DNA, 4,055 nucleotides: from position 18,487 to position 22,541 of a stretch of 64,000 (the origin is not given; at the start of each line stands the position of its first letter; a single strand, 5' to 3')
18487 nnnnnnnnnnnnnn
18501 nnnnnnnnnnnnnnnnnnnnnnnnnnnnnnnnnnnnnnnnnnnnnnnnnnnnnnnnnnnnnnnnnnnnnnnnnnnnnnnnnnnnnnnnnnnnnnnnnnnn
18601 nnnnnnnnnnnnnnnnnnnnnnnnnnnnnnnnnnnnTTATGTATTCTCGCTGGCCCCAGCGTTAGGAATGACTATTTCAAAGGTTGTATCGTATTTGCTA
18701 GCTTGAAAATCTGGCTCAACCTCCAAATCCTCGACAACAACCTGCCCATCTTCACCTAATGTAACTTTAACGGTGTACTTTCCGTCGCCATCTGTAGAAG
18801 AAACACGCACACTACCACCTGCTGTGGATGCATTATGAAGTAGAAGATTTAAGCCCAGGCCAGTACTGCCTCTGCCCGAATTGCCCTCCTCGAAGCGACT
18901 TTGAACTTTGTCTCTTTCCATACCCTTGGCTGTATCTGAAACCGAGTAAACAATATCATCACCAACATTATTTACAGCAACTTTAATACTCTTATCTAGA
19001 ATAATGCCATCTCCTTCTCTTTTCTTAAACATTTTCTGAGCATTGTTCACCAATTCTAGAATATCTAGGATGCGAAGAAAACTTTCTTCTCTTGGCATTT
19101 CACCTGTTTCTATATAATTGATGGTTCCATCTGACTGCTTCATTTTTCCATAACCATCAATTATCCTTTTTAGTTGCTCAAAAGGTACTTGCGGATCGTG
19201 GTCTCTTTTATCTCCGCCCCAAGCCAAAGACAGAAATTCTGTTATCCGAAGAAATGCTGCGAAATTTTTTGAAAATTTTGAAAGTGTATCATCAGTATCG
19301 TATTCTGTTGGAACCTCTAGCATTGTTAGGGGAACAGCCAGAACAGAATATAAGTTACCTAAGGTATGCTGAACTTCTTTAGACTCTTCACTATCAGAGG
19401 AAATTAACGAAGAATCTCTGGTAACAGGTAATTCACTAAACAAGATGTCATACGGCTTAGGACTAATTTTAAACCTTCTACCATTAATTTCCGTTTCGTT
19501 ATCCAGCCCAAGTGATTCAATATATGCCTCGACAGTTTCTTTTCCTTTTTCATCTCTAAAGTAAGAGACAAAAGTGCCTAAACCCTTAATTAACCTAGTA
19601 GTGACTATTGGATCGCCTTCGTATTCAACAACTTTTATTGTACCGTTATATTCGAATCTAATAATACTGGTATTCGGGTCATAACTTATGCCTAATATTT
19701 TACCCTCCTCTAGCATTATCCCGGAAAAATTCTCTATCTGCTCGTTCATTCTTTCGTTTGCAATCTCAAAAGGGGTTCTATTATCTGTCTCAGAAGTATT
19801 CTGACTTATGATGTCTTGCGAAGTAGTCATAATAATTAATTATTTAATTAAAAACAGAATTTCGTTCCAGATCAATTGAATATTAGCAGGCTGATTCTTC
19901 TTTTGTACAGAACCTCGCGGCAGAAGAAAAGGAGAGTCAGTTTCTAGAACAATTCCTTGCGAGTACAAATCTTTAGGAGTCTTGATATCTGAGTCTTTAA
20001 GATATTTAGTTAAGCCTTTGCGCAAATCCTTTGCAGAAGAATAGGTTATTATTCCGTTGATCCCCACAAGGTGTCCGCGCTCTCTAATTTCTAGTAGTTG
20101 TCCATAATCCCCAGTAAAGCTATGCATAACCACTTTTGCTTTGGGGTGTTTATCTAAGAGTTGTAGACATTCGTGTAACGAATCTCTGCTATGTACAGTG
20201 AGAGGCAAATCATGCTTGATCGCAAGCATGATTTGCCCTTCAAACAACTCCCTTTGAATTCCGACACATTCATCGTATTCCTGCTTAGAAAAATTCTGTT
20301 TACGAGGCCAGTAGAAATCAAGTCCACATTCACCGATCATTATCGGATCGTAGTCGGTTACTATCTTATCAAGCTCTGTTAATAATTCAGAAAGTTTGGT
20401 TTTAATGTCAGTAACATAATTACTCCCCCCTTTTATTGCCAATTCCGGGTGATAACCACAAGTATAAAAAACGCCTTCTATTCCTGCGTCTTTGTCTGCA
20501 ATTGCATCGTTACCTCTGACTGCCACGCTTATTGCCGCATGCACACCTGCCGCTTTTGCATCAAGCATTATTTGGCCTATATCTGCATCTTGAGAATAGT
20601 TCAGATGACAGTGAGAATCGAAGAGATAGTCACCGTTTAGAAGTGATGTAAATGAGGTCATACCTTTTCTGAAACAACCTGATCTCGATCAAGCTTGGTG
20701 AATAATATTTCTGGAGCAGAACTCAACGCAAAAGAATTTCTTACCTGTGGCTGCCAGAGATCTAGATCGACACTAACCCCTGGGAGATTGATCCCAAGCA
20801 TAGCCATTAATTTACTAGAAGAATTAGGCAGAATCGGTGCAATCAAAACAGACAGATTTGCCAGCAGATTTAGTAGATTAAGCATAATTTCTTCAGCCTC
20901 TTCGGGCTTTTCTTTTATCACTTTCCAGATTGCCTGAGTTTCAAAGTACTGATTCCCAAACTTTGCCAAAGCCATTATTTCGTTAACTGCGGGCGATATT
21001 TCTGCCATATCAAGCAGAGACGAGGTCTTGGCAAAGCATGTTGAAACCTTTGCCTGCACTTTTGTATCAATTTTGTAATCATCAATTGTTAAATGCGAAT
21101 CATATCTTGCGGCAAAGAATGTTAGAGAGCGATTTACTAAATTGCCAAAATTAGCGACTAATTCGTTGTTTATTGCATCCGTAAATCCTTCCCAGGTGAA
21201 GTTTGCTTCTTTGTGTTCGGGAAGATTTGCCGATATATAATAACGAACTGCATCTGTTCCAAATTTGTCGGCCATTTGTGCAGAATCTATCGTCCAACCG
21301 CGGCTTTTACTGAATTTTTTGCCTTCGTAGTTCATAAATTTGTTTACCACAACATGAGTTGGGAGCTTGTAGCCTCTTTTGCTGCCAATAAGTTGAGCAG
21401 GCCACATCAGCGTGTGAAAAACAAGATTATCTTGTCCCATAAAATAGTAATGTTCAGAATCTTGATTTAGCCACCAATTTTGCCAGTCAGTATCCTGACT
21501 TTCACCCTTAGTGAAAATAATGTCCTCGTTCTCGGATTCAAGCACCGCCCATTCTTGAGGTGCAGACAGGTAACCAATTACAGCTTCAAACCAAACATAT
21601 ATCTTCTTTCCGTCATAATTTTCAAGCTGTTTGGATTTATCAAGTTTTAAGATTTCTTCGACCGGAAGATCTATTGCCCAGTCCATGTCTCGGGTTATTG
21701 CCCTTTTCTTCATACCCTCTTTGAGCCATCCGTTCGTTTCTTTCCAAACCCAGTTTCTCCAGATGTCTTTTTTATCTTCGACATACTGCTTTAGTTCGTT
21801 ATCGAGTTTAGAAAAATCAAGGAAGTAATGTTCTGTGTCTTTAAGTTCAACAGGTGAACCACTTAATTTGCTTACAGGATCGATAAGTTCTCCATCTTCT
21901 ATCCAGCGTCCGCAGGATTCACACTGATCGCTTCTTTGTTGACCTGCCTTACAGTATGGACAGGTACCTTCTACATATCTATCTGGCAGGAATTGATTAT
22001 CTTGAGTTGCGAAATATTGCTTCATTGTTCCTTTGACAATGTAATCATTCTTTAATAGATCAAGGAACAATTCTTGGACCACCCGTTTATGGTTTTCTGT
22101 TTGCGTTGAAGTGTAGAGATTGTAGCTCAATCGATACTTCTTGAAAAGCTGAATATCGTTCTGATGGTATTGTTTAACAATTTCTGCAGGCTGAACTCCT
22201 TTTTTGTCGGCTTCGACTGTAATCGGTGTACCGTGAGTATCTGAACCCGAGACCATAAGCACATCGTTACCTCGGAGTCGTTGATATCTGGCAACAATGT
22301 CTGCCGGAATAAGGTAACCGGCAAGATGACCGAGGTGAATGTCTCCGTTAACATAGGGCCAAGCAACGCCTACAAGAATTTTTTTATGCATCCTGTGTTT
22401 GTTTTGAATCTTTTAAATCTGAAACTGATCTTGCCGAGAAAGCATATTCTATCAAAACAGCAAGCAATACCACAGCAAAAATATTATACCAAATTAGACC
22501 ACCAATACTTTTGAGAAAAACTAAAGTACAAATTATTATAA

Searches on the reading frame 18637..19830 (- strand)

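Call 61: search_protein_families(library=pfam, proteins=[window:18637-19830:-], max_evalue=0.00001)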
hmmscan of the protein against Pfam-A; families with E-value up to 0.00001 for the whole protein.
window:18637-19830:- (397 aa): 1 family
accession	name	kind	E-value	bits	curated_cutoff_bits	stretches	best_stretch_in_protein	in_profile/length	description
PF02518.31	HATPase_c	-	2.2e-09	38.2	26.4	1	257-358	10-107/111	Histidine kinase-, DNA gyrase B-, and HSP90-like ATPase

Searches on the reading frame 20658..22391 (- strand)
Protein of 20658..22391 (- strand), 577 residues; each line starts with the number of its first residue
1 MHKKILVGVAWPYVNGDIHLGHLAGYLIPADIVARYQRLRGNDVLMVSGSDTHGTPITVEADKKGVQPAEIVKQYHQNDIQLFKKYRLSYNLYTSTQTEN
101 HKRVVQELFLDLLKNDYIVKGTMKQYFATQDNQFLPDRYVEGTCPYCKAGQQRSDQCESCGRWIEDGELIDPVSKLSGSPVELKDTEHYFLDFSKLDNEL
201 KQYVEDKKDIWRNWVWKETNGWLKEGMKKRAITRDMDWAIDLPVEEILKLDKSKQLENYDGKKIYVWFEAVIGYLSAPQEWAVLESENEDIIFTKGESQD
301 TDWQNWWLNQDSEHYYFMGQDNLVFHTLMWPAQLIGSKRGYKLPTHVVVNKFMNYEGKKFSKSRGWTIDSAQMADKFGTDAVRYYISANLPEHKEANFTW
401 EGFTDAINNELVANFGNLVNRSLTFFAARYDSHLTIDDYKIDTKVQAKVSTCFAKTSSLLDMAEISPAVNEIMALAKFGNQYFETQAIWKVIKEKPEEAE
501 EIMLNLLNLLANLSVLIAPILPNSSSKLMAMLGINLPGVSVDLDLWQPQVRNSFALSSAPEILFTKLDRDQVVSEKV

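Call 19: search_protein_families(library=pfam, proteins=[window:20658-22391:-], max_evalue=0.001)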
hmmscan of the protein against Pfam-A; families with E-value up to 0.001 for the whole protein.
window:20658-22391:- (577 aa): 4 families
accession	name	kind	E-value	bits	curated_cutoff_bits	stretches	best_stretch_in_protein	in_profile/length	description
PF09334.17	tRNA-synt_1g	-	1.1e-140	469.2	20.1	1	5-422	1-390/391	tRNA synthetases class I (M)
PF00133.28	tRNA-synt_1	-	2.4e-19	69.8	22.7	1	10-396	30-411/414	tRNA synthetases class I (I, L, M and V)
PF19303.5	Anticodon_3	-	2e-13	50.9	23.5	1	442-572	11-140/152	Anticodon binding domain of methionyl tRNA ligase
PF01406.26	tRNA-synt_1e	-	0.00022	21.2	27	0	7-130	12-134/301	tRNA synthetases class I (C) catalytic domain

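Call 57: find_homologous_proteins(query=window:20658-22388:-, max_evalue=1e-50)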
Query window:20658-22388:- (576 aa): 8000 proteins with E <= 1e-50 among 8000 candidates; the best 120 are listed.
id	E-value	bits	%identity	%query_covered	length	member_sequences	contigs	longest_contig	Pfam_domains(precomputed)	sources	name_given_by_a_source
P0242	0.0e+0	1336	100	100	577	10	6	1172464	PF09334.18,PF00133.29,PF19303.6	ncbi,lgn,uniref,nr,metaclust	ncbi:MAG: methionine--tRNA ligase [Candidatus Dojkabacteria bacterium]|uniref:Methionine--tRNA ligas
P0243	2.0e-275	933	68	100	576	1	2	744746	PF09334.18,PF00133.29,PF19303.6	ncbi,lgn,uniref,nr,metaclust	ncbi:MAG: Methionine--tRNA ligase [candidate division WS6 bacterium OLB20]|uniref:Methionine--tRNA l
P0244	1.6e-259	880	63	100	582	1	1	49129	PF09334.18,PF08264.20,PF00133.29,PF19303.6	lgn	-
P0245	7.8e-259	878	64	100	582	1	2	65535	PF09334.18,PF00133.29,PF19303.6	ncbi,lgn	ncbi:MAG: methionine--tRNA ligase [Candidatus Dojkabacteria bacterium]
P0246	3.9e-257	873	64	100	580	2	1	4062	PF09334.18,PF01406.26,PF00133.29,PF19303.6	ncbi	-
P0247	3.0e-252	856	63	100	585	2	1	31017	PF09334.18,PF00133.29,PF19303.6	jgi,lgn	jgi:methionyl-tRNA synthetase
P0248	2.5e-251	853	61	100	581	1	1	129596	PF09334.18,PF08264.20,PF00133.29,PF19303.6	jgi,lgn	jgi:methionyl-tRNA synthetase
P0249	3.0e-249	847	61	100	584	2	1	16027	PF09334.18,PF00133.29,PF19303.6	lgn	-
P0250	7.7e-248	842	61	100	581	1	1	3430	PF09334.18,PF00133.29,PF19303.6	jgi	-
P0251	1.0e-246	838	60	100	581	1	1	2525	PF09334.18,PF00133.29,PF19303.6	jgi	jgi:methionyl-tRNA synthetase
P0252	1.7e-246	837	61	100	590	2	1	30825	PF09334.18,PF00133.29,PF19303.6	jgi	jgi:methionyl-tRNA synthetase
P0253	4.2e-246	836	60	100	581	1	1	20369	PF09334.18,PF00133.29,PF19303.6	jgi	jgi:methionyl-tRNA synthetase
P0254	5.9e-246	836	61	100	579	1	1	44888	PF09334.18,PF00133.29,PF19303.6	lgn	-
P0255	9.8e-246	835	62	100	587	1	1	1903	PF09334.18,PF00133.29,PF19303.6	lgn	-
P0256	1.0e-245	835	62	100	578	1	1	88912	PF09334.18,PF00133.29,PF19303.6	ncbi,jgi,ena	ncbi:MAG: methionine--tRNA ligase [bacterium]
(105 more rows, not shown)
